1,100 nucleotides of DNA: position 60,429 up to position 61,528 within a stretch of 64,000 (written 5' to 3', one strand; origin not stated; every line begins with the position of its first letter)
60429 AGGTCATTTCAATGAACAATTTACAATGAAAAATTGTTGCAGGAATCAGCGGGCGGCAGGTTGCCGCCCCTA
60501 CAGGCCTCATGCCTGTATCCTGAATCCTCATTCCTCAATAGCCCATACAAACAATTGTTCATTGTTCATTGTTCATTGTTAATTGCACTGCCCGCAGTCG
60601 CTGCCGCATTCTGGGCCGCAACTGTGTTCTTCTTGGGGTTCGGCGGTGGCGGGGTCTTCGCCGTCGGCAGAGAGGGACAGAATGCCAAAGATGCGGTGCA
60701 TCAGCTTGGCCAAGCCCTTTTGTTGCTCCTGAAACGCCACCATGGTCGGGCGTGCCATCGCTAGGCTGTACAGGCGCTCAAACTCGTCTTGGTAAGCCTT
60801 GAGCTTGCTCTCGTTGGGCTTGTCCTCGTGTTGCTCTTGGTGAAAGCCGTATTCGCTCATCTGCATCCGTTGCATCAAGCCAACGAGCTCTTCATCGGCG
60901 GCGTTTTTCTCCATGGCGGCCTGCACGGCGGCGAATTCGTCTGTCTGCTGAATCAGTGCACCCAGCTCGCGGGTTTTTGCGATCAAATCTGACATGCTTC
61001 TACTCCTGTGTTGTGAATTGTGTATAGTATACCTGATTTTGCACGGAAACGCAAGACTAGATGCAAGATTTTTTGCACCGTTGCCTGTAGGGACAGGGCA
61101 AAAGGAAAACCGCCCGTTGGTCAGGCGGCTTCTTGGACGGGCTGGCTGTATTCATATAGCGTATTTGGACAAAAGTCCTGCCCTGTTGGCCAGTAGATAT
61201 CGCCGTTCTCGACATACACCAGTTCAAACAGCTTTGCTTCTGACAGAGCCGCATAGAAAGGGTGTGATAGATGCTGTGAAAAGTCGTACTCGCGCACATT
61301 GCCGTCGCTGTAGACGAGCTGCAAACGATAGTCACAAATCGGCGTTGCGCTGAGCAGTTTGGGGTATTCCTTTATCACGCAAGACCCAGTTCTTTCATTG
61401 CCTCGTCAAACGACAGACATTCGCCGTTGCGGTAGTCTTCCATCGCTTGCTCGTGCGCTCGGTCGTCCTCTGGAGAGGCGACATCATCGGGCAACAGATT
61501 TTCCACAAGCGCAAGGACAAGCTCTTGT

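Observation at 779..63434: Five families of strictly 7-nt-periodic arrays build most intergenic spacers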

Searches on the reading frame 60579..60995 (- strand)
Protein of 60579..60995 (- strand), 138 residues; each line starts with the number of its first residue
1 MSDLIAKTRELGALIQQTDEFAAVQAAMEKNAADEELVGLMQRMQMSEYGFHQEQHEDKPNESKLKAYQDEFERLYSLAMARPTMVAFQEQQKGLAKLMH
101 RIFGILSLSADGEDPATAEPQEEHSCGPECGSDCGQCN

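Call 54: search_protein_families(library=pfam, proteins=[window:60579-60995:-])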
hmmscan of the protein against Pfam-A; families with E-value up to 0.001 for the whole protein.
window:60579-60995:- (138 aa): 1 family
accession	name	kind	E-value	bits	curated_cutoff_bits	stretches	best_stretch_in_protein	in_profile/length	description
PF06133.16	Com_YlbF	-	6.3e-15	56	23.9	1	5-107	2-101/105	Control of competence regulator ComK, YlbF/YmcA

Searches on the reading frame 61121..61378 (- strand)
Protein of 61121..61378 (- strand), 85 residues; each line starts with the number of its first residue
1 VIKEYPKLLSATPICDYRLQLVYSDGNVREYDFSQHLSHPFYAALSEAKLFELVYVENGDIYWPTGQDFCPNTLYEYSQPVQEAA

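Call 54: search_protein_families(library=pfam, proteins=[window:61121-61378:-])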
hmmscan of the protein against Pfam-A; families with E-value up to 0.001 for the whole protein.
window:61121-61378:- (85 aa): 1 family
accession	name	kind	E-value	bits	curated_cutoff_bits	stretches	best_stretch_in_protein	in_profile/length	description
PF10387.14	DUF2442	-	2.3e-09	37.7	23.9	1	10-78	3-70/72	Protein of unknown function (DUF2442)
